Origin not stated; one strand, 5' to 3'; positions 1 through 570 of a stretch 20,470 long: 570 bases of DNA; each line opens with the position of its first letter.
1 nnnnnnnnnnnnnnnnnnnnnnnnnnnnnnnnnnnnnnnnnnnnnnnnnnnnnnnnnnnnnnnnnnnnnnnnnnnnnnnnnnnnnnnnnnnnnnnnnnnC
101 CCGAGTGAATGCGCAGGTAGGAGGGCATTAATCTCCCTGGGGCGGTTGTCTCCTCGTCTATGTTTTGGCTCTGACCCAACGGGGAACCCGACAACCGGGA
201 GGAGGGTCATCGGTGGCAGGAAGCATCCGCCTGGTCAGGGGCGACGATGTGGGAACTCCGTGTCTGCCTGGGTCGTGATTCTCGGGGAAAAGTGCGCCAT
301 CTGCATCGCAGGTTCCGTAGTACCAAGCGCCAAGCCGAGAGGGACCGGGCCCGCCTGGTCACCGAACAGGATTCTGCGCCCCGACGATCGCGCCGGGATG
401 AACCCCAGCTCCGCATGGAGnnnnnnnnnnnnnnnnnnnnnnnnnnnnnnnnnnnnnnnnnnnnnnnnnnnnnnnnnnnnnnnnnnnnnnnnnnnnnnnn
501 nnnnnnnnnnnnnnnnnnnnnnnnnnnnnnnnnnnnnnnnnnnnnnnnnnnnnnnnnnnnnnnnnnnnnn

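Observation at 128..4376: Two ~225-bp direct repeats with a near-identical 164-nt core bracket a 4-kb gene module right after tRNA-His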

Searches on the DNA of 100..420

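Call 55: search_rna_families(source=window, start=100, end=420, threshold=evalue, max_evalue=10)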
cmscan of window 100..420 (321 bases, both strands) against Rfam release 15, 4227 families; matches with E-value up to 10: 1.
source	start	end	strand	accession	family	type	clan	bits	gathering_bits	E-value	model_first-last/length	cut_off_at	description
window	128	167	-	RF00089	SNORD31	Gene; snRNA; snoRNA; CD-box;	CL00053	11.9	40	9.2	1-69/69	no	Small nucleolar RNA SNORD31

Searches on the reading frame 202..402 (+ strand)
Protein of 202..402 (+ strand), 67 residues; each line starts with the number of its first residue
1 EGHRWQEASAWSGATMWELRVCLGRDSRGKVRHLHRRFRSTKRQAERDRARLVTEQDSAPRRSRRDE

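Call 12: search_protein_families(library=ncbifam, proteins=[window:202-402:+], max_evalue=10)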
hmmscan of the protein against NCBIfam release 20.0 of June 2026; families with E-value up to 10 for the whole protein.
window:202-402:+ (67 aa): 0 families

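Call 16: find_homologous_proteins(query=window:202-375:+, max_evalue=0.01)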
Query seq(58 aa): no candidate shares three 5-residue words with the query. No homologue found.
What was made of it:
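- Tried and rejected: The word-indexed protein search with the 58-aa frame-1 peptide found no candidates (call 16).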

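Call 19: find_related_loci(query=window:202-375:+, collection=genome_contigs, flank=10000)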
Query seq(58 aa) (58 aa) in genome_contigs; peptide patterns used: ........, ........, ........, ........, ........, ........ (x = any residue, [..] = any of these).
599 stretches matched a pattern, but none encodes a relative of the query by tblastn (E <= 1e-3).

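Call 20: search_dna_similar(query=window:202-375:+, collection=phages, mode=protein, max_evalue=1, max_rows=15)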
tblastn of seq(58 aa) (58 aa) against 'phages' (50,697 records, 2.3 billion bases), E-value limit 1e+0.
No match.

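Call 21: search_dna_similar(query=window:202-375:+, collection=plasmids, mode=protein, max_evalue=1, max_rows=15)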
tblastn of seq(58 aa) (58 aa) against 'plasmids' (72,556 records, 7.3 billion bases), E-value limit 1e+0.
No match.

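Call 31: find_related_loci(query=window:202-375:+, collection=metagenome_contigs, flank=6000)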
Query seq(58 aa) (58 aa) in metagenome_contigs; peptide patterns used: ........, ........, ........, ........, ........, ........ (x = any residue, [..] = any of these).
600 stretches matched a pattern, but none encodes a relative of the query by tblastn (E <= 1e-3).

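Call 32: find_related_loci(query=window:202-375:+, collection=viral_contigs, flank=6000)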
Query seq(58 aa) (58 aa) in viral_contigs; peptide patterns used: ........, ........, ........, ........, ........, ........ (x = any residue, [..] = any of these).
70 stretches matched a pattern, but none encodes a relative of the query by tblastn (E <= 1e-3).
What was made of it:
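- Tried and rejected: Peptide-seeded scans found no confirmed relative in GTDB genomes, JGI metagenomes or IMG/VR (calls 19, 31, 32). tblastn against phages and plasmids also found nothing (calls 20, 21).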

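Call 39: search_protein_representatives(protein=window:202-372:+)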
Query: 57 residues. Proteins with E-value up to 0.001 (for the whole library): 81; up to 1e-10: 2; up to 1e-30: 0. The best 81 are listed.
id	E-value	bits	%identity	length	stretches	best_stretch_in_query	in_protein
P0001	6.4e-29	113.9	32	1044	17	28-49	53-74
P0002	4.7e-18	79.9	100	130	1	16-57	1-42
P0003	4.4e-10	54.9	67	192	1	15-57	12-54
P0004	1.2e-09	53.6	61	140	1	12-57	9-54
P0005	2.9e-09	52.4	67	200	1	16-57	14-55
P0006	6.4e-09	51.3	61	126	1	12-57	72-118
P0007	1.2e-08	50.4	56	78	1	4-57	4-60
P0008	1.9e-08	49.8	65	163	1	15-57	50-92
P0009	3.7e-08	48.9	64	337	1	13-56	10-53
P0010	4.8e-08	48.6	68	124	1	16-56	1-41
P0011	1.1e-07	47.5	64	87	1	16-57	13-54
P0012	1.9e-07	46.7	64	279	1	13-57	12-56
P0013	2.3e-07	46.4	59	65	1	15-51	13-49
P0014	2.6e-07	46.3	65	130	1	12-57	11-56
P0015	3.1e-07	46.0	58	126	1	15-57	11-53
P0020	6.9e-07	44.9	60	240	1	13-57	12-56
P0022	1.0e-06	44.4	63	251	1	16-56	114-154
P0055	6.2e-05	38.8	52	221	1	12-55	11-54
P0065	2.0e-04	37.2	56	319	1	13-55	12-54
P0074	4.7e-04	36.1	54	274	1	12-57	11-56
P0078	6.5e-04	35.6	56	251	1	13-57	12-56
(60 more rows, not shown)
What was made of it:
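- On Tyrosine integrase, tRNA-adjacent actinobacterial subfamily (defined here by 61 intact relatives): Library-wide phmmer E down to 4e-10 (call 39).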

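Call 40: search_protein_families(library=pfam, proteins=[P0009, P0012, P0065, P0074, P0078, P0020, P0022, P0055, P0005, P0003], max_evalue=0.01)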
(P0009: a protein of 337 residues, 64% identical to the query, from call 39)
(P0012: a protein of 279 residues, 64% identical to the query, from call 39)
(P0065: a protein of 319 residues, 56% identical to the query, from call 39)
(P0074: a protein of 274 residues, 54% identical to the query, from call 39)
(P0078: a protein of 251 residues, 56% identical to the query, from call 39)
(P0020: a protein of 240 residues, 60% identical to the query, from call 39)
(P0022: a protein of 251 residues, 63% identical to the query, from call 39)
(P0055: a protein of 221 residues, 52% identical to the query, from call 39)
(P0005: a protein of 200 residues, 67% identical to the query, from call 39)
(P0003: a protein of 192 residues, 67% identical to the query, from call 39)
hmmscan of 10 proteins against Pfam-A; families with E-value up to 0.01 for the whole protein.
P0009 (337 aa): 4 families
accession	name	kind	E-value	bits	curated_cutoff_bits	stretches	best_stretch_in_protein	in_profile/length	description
PF00589.27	Phage_integrase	-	1.7e-10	41.4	27.1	1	186-240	6-59/172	Phage integrase family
PF14659.12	Phage_int_SAM_3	-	1e-06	29.3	22.6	1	72-126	1-55/58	Phage integrase, N-terminal SAM-like domain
PF22022.2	Phage_int_M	-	0.0019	18.9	27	1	77-148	5-75/96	Phage integrase central domain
PF16795.10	Phage_integr_3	-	0.0029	18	27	0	183-221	4-42/161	Archaeal phage integrase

P0012 (279 aa): 1 family
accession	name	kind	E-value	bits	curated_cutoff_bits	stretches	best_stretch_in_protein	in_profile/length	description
PF14659.12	Phage_int_SAM_3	-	0.0026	18.4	22.6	1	82-127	8-53/58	Phage integrase, N-terminal SAM-like domain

P0065 (319 aa): 0 families

P0074 (274 aa): 1 family
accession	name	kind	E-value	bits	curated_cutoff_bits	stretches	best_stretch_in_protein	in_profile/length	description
PF00589.27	Phage_integrase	-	6.5e-09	36.2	27.1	1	92-238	43-167/172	Phage integrase family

P0078 (251 aa): 0 families

P0020 (240 aa): 2 families
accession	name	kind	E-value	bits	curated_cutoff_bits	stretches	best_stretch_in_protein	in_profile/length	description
PF22022.2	Phage_int_M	-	0.00071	20.2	27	1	81-156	6-80/96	Phage integrase central domain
PF14659.12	Phage_int_SAM_3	-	0.0024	18.5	22.6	1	75-131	1-57/58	Phage integrase, N-terminal SAM-like domain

P0022 (251 aa): 0 families

P0055 (221 aa): 0 families

P0005 (200 aa): 0 families

P0003 (192 aa): 1 family
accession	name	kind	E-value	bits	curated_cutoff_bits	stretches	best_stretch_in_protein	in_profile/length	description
PF22022.2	Phage_int_M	-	0.00065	20.3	27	1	79-145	7-72/96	Phage integrase central domain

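Call 45: find_related_loci(query=A2, collection=metagenome_contigs, flank=4000)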
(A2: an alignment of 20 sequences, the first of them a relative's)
Query A2 (337 aa) in metagenome_contigs; peptide patterns used: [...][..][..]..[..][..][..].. (x = any residue, [..] = any of these).
317 stretches matched a pattern; 276 encode a relative of the query (tblastn E <= 1e-3); the best 80 are kept; 80 distinct loci.
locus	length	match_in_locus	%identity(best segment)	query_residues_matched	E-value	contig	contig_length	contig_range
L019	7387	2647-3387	60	1-245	4e-91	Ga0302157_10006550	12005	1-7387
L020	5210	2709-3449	60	1-245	4e-91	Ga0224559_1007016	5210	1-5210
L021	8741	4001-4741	60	1-245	9e-91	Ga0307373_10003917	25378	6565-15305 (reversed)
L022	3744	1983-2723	60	1-245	3e-91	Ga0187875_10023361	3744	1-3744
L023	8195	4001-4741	60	1-245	2e-90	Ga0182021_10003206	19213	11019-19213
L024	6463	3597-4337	58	1-245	8e-90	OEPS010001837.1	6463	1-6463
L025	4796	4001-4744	58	1-245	2e-89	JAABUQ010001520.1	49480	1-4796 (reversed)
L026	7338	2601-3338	55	1-245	6e-89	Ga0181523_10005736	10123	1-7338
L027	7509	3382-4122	56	1-245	7e-89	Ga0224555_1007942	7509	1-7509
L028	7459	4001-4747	58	1-245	1e-88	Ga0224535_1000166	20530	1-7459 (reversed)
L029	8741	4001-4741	56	1-245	7e-89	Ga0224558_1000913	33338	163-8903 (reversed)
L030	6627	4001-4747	58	1-245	1e-88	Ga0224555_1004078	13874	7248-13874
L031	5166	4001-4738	56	1-245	1e-88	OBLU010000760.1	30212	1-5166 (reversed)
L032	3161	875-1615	56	1-245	4e-90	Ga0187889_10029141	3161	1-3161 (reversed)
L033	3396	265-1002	56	1-245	1e-89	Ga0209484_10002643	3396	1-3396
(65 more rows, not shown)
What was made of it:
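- Tried and rejected: The exhaustive HMMER search (call 39) and an alignment-seeded scan (call 45) then succeeded.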
